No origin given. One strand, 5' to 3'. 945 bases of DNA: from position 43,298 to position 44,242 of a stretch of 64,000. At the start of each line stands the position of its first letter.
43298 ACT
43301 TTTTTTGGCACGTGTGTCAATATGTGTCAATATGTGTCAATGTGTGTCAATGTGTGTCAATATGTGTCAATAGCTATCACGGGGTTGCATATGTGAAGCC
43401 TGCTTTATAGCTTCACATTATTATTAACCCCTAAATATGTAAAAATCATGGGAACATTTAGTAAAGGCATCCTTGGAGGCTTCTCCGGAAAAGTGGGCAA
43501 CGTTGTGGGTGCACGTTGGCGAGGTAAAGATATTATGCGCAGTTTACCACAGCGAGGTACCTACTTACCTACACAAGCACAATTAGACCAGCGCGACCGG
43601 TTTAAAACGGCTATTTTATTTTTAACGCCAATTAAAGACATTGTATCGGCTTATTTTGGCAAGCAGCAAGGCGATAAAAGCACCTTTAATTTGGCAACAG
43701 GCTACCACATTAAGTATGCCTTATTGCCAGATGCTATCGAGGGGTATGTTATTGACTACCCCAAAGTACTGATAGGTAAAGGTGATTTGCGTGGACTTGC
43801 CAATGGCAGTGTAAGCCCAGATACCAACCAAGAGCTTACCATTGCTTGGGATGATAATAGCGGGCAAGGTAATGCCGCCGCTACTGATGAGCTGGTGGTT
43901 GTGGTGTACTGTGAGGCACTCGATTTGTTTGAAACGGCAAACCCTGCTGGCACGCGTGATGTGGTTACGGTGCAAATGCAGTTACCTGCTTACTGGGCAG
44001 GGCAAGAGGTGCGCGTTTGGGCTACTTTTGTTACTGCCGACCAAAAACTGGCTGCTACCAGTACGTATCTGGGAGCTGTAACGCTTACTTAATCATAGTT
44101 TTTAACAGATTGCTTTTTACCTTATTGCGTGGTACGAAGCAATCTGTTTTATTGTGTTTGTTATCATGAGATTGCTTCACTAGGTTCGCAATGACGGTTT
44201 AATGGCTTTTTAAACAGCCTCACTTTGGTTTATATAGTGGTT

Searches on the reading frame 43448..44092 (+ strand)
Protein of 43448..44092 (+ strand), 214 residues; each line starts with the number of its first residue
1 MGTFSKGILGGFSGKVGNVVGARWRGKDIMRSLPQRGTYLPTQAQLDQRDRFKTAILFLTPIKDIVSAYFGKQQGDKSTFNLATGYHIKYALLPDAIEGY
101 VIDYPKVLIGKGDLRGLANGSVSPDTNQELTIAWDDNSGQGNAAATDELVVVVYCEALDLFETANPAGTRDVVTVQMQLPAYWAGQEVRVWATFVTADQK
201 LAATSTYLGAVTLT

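Call 10: search_protein_families(library=pfam, proteins=[window:43448-44092:+], max_evalue=0.01)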
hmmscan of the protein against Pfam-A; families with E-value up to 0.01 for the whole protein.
window:43448-44092:+ (214 aa): 1 family
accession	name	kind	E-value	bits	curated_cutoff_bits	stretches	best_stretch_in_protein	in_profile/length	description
PF19781.4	DUF6266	-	7.3e-42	143.6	23.4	1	12-209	2-198/198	Family of unknown function (DUF6266)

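Call 15: find_homologous_proteins(query=window:43448-44092:+, max_evalue=0.001)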
Query window:43448-44092:+ (214 aa): 793 proteins with E <= 0.001 among 1058 candidates; the best 120 are listed.
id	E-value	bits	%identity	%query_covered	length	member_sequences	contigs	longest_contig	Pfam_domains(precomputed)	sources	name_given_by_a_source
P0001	1.1e-132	458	96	100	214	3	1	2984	PF19781.5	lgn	-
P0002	4.6e-125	433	89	100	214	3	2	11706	PF19781.5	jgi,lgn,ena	-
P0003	3.7e-119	414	85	100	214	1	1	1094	PF19781.5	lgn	-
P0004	3.7e-118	411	84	100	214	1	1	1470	PF19781.5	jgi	-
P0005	3.9e-118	410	84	100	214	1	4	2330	PF19781.5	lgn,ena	-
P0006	6.2e-118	410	85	100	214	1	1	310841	PF19781.5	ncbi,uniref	ncbi:DUF6266 family protein [Mariniflexile sp. HNIBRBA6329]|uniref:DUF6266 family protein n=1 Tax=Ma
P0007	6.9e-118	410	85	100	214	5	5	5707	PF19781.5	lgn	-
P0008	1.6e-117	408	85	100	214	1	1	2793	PF19781.5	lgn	-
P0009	2.8e-117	408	85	100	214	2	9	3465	PF19781.5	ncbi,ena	-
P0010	5.4e-117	407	83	100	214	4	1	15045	PF19781.5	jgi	-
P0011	1.5e-114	399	81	100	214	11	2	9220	PF19781.5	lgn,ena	-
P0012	2.3e-114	398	83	100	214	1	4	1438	PF19781.5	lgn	-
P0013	5.5e-114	397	81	100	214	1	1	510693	PF19781.5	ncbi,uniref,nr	ncbi:DUF6266 family protein [Gaetbulibacter saemankumensis]|uniref:DUF6266 family protein n=1 Tax=Ga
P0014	1.6e-113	395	82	100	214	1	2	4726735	PF19781.5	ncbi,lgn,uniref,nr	ncbi:hypothetical protein EV196_10270 [Mariniflexile fucanivorans]|uniref:Uncharacterized protein n=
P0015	9.1e-113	393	81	100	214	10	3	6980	PF19781.5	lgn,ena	-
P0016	6.8e-112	390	82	100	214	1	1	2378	PF19781.5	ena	-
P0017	4.7e-111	387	80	100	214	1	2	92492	PF19781.5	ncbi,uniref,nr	ncbi:DUF6266 family protein [Mariniflexile gromovii]|uniref:Uncharacterized protein n=1 Tax=Marinifl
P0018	1.1e-110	386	79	100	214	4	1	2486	PF19781.5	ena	-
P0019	1.6e-110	386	81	100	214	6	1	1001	PF19781.5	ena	-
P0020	3.6e-110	384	80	100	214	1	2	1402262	PF19781.5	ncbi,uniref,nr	ncbi:DUF6266 family protein [Aestuariibaculum suncheonense]|uniref:Uncharacterized protein n=1 Tax=A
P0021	1.7e-109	382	82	100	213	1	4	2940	PF19781.5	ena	-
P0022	5.2e-109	381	80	100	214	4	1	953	PF19781.5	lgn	-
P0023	8.4e-109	380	79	100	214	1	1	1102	PF19781.5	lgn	-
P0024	8.5e-109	380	80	100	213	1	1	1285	PF19781.5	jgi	jgi:hypothetical protein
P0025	2.8e-107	375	78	100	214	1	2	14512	PF19781.5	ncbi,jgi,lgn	-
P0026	1.2e-106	373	76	100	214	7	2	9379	PF19781.5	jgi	jgi:hypothetical protein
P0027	1.6e-106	373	78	100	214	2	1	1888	PF19781.5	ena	-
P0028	9.4e-106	370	78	99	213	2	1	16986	PF19781.5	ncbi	-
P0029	1.4e-104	366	76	100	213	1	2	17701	PF19781.5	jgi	jgi:Family of unknown function (DUF6266)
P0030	4.2e-104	365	77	100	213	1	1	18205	PF19781.5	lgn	-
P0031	5.1e-104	364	75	100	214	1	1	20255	PF19781.5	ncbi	-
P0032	7.2e-104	364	73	100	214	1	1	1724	PF19781.5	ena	-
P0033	1.2e-102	360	75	100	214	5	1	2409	PF19781.5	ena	-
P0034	1.9e-102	359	75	100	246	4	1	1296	PF19781.5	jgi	jgi:hypothetical protein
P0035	1.7e-99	350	73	100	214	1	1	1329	PF19781.5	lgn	-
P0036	6.4e-99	348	74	100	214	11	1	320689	PF19781.5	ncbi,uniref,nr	ncbi:hypothetical protein FJ651_10540 [Paucihalobacter ruber]|uniref:Uncharacterized protein n=1 Tax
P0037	1.7e-97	343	77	94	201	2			PF19781.5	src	-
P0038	3.4e-91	322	78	86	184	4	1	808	PF19781.5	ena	-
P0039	3.2e-86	306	64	100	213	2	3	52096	PF19781.5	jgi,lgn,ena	-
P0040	7.6e-86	305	64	100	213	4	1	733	PF19781.5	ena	-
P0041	2.3e-85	303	65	100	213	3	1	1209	PF19781.5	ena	-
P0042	2.9e-84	300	64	100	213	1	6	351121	PF19781.5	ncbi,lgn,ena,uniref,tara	ncbi:DUF6266 family protein [uncultured Marixanthomonas sp.]|uniref:DUF6266 family protein n=1 Tax=u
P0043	7.5e-84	298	66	100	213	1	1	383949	PF19781.5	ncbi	ncbi:DUF6266 family protein [Flavobacteriaceae bacterium LMO-SS05]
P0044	1.9e-82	294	62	100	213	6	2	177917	PF19781.5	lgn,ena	-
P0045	2.7e-82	293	66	100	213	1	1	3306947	PF19781.5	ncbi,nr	ncbi:hypothetical protein NA63_2725 [Flavobacteriaceae bacterium MAR_2010_105]|nr:hypothetical prote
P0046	9.7e-82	292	62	100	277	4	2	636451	PF19781.5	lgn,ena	-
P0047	1.2e-81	291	64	100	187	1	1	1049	PF19781.5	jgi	jgi:hypothetical protein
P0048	1.7e-81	291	63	100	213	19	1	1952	PF19781.5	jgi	jgi:hypothetical protein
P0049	2.3e-81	290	63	100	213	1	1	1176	PF19781.5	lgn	-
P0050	4.2e-81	290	63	100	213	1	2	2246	PF19781.5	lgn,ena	-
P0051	4.8e-81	289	83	73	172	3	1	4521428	PF19781.5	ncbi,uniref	ncbi:DUF6266 family protein [Mariniflexile litorale]|uniref:DUF6266 family protein n=1 Tax=Marinifle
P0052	7.2e-81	289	62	100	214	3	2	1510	PF19781.5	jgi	jgi:hypothetical protein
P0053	7.9e-81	289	63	100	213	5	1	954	PF19781.5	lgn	-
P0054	8.1e-81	289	62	100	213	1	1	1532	PF19781.5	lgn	-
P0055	2.1e-80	287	63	100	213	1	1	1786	PF19781.5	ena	-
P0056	3.0e-80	287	76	78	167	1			PF19781.5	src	-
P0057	1.9e-79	284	62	100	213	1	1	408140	PF19781.5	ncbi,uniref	ncbi:DUF6266 family protein [Geojedonia litorea]|uniref:DUF6266 family protein n=1 Tax=Geojedonia li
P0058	3.0e-79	283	60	100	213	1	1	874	PF19781.5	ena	-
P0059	5.4e-79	283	64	100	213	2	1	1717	PF19781.5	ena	-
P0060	5.9e-79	282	62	100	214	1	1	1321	PF19781.5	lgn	-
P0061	1.1e-78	282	63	100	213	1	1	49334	PF19781.5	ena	-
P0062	1.5e-78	281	62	100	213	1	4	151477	PF19781.5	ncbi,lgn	-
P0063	3.3e-78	280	61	100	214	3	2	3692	PF19781.5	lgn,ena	-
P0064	5.9e-78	279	61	100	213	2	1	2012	PF19781.5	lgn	-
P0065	6.7e-78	279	62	100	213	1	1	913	PF19781.5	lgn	-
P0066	2.9e-77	277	62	100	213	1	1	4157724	PF19781.5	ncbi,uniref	ncbi:DUF6266 family protein [Formosa sp. 4Alg 33]|uniref:DUF6266 family protein n=1 Tax=Formosa sp. 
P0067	1.4e-76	275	59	100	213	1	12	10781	PF19781.5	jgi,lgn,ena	jgi:hypothetical protein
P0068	1.5e-76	275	62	100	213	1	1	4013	PF19781.5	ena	-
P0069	3.4e-76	273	60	100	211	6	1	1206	PF19781.5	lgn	-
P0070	7.0e-76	272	61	100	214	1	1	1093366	PF19781.5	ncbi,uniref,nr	ncbi:DUF6266 family protein [Bizionia arctica]|uniref:Uncharacterized protein n=1 Tax=Bizionia arcti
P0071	7.3e-76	272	60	100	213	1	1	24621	PF19781.5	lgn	-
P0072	1.3e-75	272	61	100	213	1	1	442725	PF19781.5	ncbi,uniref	ncbi:DUF6266 family protein [Psychroserpens mesophilus]|uniref:DUF6266 family protein n=1 Tax=Psychr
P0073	1.3e-75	272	58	100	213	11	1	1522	PF19781.5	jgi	-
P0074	2.6e-75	271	59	100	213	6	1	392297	PF19781.5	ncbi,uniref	ncbi:DUF6266 family protein [Winogradskyella rapida]|uniref:DUF6266 family protein n=1 Tax=Winograds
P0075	3.0e-75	270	61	100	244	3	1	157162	PF19781.5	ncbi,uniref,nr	ncbi:hypothetical protein C1T31_12045 [Hanstruepera neustonica]|uniref:Uncharacterized protein n=2 T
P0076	6.8e-75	269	58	100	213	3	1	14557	PF19781.5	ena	-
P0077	1.7e-74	268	59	100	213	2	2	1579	PF19781.5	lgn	-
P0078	2.3e-74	267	57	100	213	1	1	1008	PF19781.5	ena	-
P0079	2.5e-74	267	61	100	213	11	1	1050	PF19781.5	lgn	-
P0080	6.7e-74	266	60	100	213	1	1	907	PF19781.5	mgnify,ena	mgnify:FL=1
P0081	9.2e-74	266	59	100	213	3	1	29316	PF19781.5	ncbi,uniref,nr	ncbi:DUF6266 family protein [Formosa maritima]|uniref:Uncharacterized protein n=1 Tax=Formosa mariti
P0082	1.6e-73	265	58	100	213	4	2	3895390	PF19781.5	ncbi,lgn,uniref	ncbi:DUF6266 family protein [Formosa sp. A9]|uniref:DUF6266 family protein n=1 Tax=Formosa sp. A9 Ta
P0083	1.6e-73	265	57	100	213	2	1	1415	PF19781.5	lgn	-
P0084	1.7e-73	265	58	100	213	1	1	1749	PF19781.5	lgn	-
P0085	1.8e-73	265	59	100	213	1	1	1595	PF19781.5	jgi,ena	-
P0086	3.3e-73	264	58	100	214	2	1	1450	PF19781.5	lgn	-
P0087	6.4e-73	263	58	100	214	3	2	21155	PF19781.5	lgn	-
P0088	7.0e-73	263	60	100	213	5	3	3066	PF19781.5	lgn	-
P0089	7.2e-73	263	58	100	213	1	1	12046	PF19781.5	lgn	-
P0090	7.3e-73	263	56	100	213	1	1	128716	PF19781.5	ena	-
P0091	1.1e-72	262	58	100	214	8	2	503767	PF19781.5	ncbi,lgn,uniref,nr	ncbi:hypothetical protein DSM03_104163 [Leeuwenhoekiella aestuarii]|uniref:Uncharacterized protein n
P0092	1.2e-72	262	59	100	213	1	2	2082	PF19781.5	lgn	-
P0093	1.4e-72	262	57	100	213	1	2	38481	PF19781.5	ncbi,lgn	-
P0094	1.6e-72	261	58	100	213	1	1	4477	PF19781.5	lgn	-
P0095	1.7e-72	261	59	100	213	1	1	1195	PF19781.5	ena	-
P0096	1.9e-72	261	57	100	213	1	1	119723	PF19781.5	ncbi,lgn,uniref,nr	ncbi:DUF6266 family protein [Wenyingzhuangia aestuarii]|uniref:DUF6266 family protein n=1 Tax=Wenyin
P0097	2.5e-72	261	59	100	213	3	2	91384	PF19781.5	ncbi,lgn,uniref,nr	ncbi:DUF6266 family protein [Formosa algae]|uniref:Uncharacterized protein n=1 Tax=Formosa algae Tax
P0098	3.7e-72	260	58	100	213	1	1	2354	PF19781.5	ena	-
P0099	4.1e-72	260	57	100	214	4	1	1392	PF19781.5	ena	-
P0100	4.1e-72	260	57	100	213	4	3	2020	PF19781.5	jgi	jgi:hypothetical protein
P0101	5.3e-72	260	58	100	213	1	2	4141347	PF19781.5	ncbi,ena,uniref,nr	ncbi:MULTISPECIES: DUF6266 family protein [Winogradskyella]|uniref:DUF6266 family protein n=1 Tax=Wi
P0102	6.1e-72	260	57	100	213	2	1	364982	PF19781.5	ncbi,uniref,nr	ncbi:DUF6266 family protein [Gelidibacter gilvus]|uniref:Uncharacterized protein n=1 Tax=Gelidibacte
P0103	7.7e-72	259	58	100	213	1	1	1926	PF19781.5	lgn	-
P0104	8.9e-72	259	58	100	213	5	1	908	PF19781.5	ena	-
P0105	2.8e-71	257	59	100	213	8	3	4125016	PF19781.5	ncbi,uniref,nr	ncbi:hypothetical protein BW723_14565 [Polaribacter reichenbachii]|uniref:Uncharacterized protein n=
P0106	2.9e-71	257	58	100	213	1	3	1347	PF19781.5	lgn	-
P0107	2.9e-71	257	58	100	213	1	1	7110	PF19781.5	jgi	jgi:hypothetical protein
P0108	2.9e-71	257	58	100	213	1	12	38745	PF19781.5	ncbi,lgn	-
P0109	3.2e-71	257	57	100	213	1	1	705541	PF19781.5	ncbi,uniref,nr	ncbi:DUF6266 family protein [uncultured Formosa sp.]|uniref:DUF6266 family protein n=1 Tax=unculture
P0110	3.7e-71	257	57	100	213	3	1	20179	PF19781.5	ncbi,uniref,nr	ncbi:DUF6266 family protein [Wenyingzhuangia sp. 2_MG-2023]|uniref:DUF6266 family protein n=1 Tax=We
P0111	3.8e-71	257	58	100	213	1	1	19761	PF19781.5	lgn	-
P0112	4.1e-71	257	57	100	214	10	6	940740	PF19781.5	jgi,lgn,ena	-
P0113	5.5e-71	256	58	100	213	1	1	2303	PF19781.5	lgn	-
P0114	6.8e-71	256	56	100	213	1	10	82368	PF19781.5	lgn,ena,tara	tara:strand:- start:1259 stop:1900 length:642 start_codon:yes stop_codon:yes gene_type:complete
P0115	7.0e-71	256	58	100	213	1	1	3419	PF19781.5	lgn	-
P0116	7.2e-71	256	58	100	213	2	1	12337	PF19781.5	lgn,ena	-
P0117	8.4e-71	256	58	100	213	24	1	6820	PF19781.5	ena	-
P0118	8.9e-71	256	57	100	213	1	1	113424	PF19781.5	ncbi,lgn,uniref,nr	ncbi:hypothetical protein HSX10_14770 [Winogradskyella undariae]|uniref:DUF6266 family protein n=1 T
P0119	9.8e-71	256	57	100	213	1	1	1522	PF19781.5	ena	-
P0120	1.0e-70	256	57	100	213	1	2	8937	PF19781.5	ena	-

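Call 18: find_related_loci(query=A2, collection=genome_contigs, flank=4000)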
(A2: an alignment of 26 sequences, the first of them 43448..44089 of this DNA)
Query A2 (214 aa) in genome_contigs; peptide patterns used: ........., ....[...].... (x = any residue, [..] = any of these).
488 stretches matched a pattern; 456 encode a relative of the query (tblastn E <= 1e-3); the best 80 are kept; 80 distinct loci.
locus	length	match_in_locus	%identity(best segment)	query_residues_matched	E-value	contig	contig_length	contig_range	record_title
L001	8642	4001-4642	85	1-214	6e-124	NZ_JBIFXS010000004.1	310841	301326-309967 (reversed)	Mariniflexile sp. HNIBRBA6329 NODE_4_length_310841_cov_411.487222, whole genome shotgun sequence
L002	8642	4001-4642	84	1-214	4e-122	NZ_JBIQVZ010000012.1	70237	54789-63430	Mariniflexile sp. HMF6888 12, whole genome shotgun sequence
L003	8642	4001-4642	82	1-214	4e-120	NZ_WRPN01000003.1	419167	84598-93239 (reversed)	Mariniflexile maritimum strain M5A1M contig3, whole genome shotgun sequence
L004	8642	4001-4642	81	1-214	7e-119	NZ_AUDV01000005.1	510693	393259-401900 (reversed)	Gaetbulibacter saemankumensis DSM 17032 H611DRAFT_scaffold00002.2_C, whole genome shotgun sequence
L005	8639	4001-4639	82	1-213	1e-118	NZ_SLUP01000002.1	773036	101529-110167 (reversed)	Mariniflexile fucanivorans strain DSM 18792 Ga0310515_102, whole genome shotgun sequence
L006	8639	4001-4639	80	1-213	1e-115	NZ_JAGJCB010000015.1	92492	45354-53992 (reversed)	Mariniflexile gromovii strain KCTC 12570 contig15, whole genome shotgun sequence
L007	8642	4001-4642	80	1-214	3e-114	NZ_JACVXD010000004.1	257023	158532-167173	Aestuariibaculum marinum strain IP7 NODE_4_length_257023_cov_240.579, whole genome shotgun sequence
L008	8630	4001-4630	78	1-211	4e-111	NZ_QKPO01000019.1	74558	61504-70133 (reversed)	Confluentibacter sediminis strain DSL-48 contig19, whole genome shotgun sequence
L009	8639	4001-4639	75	1-213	3e-109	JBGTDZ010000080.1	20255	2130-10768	MAG: Aquaticitalea sp. isolate JTS-RE155 k141_6314402, whole genome shotgun sequence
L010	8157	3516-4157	74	1-214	5e-105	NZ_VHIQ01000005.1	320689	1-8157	Paucihalobacter ruber strain CWB-1 Scaffold5, whole genome shotgun sequence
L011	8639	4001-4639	65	1-214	3e-94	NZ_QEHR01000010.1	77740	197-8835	Marixanthomonas spongiae strain HN-E44 contig10, whole genome shotgun sequence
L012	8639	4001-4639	65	1-214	4e-92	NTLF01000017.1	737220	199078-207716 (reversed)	MAG: Zunongwangia sp. ESRF-bin46 contig-2726000238, whole genome shotgun sequence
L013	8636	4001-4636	66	1-213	2e-90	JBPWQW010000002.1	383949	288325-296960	Flavobacteriaceae bacterium LMO-SS05 SS.SF.05_ctg002, whole genome shotgun sequence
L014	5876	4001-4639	64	1-214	1e-90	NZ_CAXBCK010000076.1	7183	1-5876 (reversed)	MAG: uncultured Marixanthomonas sp. isolate ERR2762139_binner13_Refined_27 ERZ3422155.5146, whole genome shotgun sequenc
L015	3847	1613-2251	63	1-214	4e-88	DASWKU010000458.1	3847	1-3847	MAG TPA_asm: Flavobacteriaceae bacterium isolate SMAG_U2930 k141_2162963, whole genome shotgun sequence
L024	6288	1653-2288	61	1-213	1e-81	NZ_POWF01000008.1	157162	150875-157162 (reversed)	Hanstruepera neustonica strain JCM19743 contig8, whole genome shotgun sequence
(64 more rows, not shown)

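Call 26: predict_structure(alignment_id=A2)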
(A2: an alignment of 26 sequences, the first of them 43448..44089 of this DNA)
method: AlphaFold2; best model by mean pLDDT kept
length: 214 residues; sequences in the alignment: 26
mean_pLDDT: 81.6   pTM: 0.76
mean pLDDT of the five models: 81.6, 81.3, 75.0, 72.6, 70.4
residues with pLDDT >= 90: 130; 70-90: 44; 50-70: 4; < 50: 36
segments of 3 or more residues with pLDDT < 50: 1-36
pLDDT, mean of each block of 10 residues (from residue 1): 27 29 34 49 81 90 93 86 91 83 95 92 95 95 94 96 96 96 97 94 96 93
secondary structure, 60 per line:
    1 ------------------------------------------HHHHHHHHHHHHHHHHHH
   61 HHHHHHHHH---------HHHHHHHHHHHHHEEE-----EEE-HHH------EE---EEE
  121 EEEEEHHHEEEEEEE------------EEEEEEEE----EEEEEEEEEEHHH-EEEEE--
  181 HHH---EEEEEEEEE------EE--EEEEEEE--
elements in order: H43-69 H79-91 E92-94 E100-102 E118-125 E129-135 E148-155 E160-169 E174-178 E187-195 E206-212

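Call 27: search_dna_similar(query=window:43448-44089:+, collection=phages, mode=protein, max_evalue=0.001)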
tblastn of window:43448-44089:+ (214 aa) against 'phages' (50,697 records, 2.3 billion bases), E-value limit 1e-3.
No match.

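Call 28: search_dna_similar(query=window:43448-44089:+, collection=plasmids, mode=protein, max_evalue=0.001)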
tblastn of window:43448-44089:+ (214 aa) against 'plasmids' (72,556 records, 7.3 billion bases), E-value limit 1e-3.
No match.

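Call 32: fold_search(model_id=the predicted structure, library=pdb)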
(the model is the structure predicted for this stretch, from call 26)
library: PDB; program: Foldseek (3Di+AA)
matches with E <= 10: 1668; with E <= 0.001: 19
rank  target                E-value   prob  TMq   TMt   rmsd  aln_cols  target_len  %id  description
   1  2ekj_MODEL_1_A        1.6e-04  1.00  0.35  0.66   3.8       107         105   13  Solution structures of the fn3 domain of human collagen alpha-1(XX) chain (released 2007-09-25)
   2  7zxk_B                1.8e-04  1.00  0.37  0.44   9.7       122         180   13  Human IL-27 in complex with neutralizing SRF388 FAb fragment (released 2022-11-02)
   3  8xwy_B                2.6e-04  1.00  0.31  0.37  12.1       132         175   11  Structure of Interleukin-27 (released 2025-01-22)
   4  3bpo_B                2.9e-04  1.00  0.34  0.37   9.7       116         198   14  Crystal structure of the IL13-IL4R-IL13Ra ternary complex (released 2008-02-05)
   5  1x5j_MODEL_1_A        3.1e-04  1.00  0.35  0.60   3.9       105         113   10  The solution structure of the fifth fibronectin type III domain of human Neogenin (released 2005-11-15)
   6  2ed8_MODEL_1_A        5.0e-04  1.00  0.38  0.70   3.3       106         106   10  Solution structure of the second fibronectin type III domain of human Netrin receptor DCC (released 2008-02-26)
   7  7dc8_F                5.7e-04  1.00  0.39  0.44  11.0       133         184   12  Crystal structure of Switch Ab Fab and hIL6R in complex with ATP (released 2021-01-13)
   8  1x5h_MODEL_1_A        6.0e-04  1.00  0.36  0.54   4.0       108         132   11  The solution structure of the third fibronectin type III domain of human Neogenin (released 2005-11-15)
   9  8fn9_D                6.4e-04  1.00  0.36  0.70   3.3       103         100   12  Crystal structure of the C-terminal Fg domain of TNR with the single FN domain of PTPRZ (released 2023-07-12)
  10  4wtw_A                6.4e-04  1.00  0.31  0.63   3.9       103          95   13  Crystal structure of the third FnIII domain of integrin beta4 (released 2015-02-11)
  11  7zn2_e                6.4e-04  1.00  0.31  0.11   4.3       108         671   13  Tail tip of siphophage T5 : full complex after interaction with its bacterial receptor FhuA (released 2023-02-08)
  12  6hnf_MODEL_1_A        7.7e-04  1.00  0.35  0.73   3.2       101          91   14  Structure in solution of human fibronectin type III-domain 14 (released 2018-10-10)
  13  2gee                  7.7e-04  1.00  0.34  0.38   3.6       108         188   12  Crystal Structure of Human Type III Fibronectin Extradomain B and Domain 8 (released 2006-10-17)
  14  7dc8_C                8.2e-04  1.00  0.38  0.43  11.2       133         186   13  Crystal structure of Switch Ab Fab and hIL6R in complex with ATP (released 2021-01-13)
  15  8fn8_B                8.7e-04  1.00  0.36  0.70   3.2       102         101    9  Crystal structure of the C-terminal Fg domain of TNC with the single FN domain of PTPRZ (released 2023-07-12)
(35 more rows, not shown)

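Call 33: fold_search(model_id=the predicted structure, library=viral)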
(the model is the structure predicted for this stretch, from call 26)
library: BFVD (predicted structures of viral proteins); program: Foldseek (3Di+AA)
matches with E <= 10: 1031; with E <= 0.001: 4
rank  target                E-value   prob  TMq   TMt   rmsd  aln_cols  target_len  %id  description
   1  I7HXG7                1.9e-04  1.00  0.29  0.22   4.2       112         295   14  Phi92_gp153 [Escherichia phage phi92]
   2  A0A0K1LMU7            2.5e-04  1.00  0.35  0.16   3.0       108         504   16  Tail protein [Caulobacter phage Sansa]
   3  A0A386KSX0            5.3e-04  1.00  0.31  0.08   4.5       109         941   12  Host specificity protein J [Caulobacter phage Kronos]
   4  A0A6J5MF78            5.3e-04  1.00  0.33  0.30  16.6       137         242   12  Fibronectin type III [uncultured Caudovirales phage]
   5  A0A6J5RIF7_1          1.2e-03  0.97  0.33  0.08  16.1       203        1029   11  Tip attachment protein J central straight fiber domain-containing protein [uncultured Caudovirales phage]
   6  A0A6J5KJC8            1.3e-03  1.00  0.32  0.31   3.8        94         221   11  Fibronectin type III [uncultured Caudovirales phage]
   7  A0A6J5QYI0            1.4e-03  1.00  0.33  0.30   3.4       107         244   10  Uncharacterized protein [uncultured Caudovirales phage]
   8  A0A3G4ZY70            1.4e-03  0.75  0.27  0.08  24.5       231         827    9  Uncharacterized protein [Gaeavirus sp.]
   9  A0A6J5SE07            1.6e-03  1.00  0.32  0.08   4.1       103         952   16  Tip attachment protein J central straight fiber domain-containing protein [uncultured Caudovirales phage]
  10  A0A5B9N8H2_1          2.0e-03  1.00  0.35  0.08  13.7       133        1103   17  (no name in the UniProt tables at hand)
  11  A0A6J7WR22            2.0e-03  0.96  0.26  0.12   8.9       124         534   14  Glycine-rich domain-containing protein [uncultured Caudovirales phage]
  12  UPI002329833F         2.3e-03  1.00  0.39  0.09   3.2       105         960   15  (no name look-up for this kind of identifier)
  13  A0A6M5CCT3            2.3e-03  0.99  0.30  0.06  14.2       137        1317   15  Tail protein [Vibrio phage Vc1]
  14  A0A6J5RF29            2.4e-03  1.00  0.38  0.44   3.0       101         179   14  Fibronectin type III [uncultured Caudovirales phage]
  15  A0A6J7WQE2            2.8e-03  0.89  0.31  0.06  16.2       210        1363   12  Tip attachment protein J central straight fiber domain-containing protein [uncultured Caudovirales phage]
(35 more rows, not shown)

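Call 34: search_protein_families(library=phrogs, proteins=[window:43448-44092:+], max_evalue=0.01)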
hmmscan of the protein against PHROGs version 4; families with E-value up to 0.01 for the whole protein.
window:43448-44092:+ (214 aa): 0 families

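Call 35: search_protein_families(library=ncbifam, proteins=[window:43448-44092:+], max_evalue=0.01)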
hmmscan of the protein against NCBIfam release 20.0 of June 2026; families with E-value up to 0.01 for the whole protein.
window:43448-44092:+ (214 aa): 0 families

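Call 36: search_protein_families(library=padloc, proteins=[window:43448-44092:+], max_evalue=0.01)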
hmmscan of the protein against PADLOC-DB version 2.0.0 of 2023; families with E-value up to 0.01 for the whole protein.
window:43448-44092:+ (214 aa): 0 families

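Call 38: find_encoding_contigs(protein=window:43448-44092:+, flank=6000, max_places=6)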
Protein window:43448-44092:+ (214 aa): 2 contigs read that carry it; 1 place shown.
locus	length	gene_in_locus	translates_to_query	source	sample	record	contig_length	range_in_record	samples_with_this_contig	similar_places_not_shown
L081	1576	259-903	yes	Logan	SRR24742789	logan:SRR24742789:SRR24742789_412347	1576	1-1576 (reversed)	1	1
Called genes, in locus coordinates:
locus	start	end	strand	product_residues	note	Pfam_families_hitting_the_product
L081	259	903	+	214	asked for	PF19781:DUF6266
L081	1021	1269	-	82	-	PF12728:HTH_17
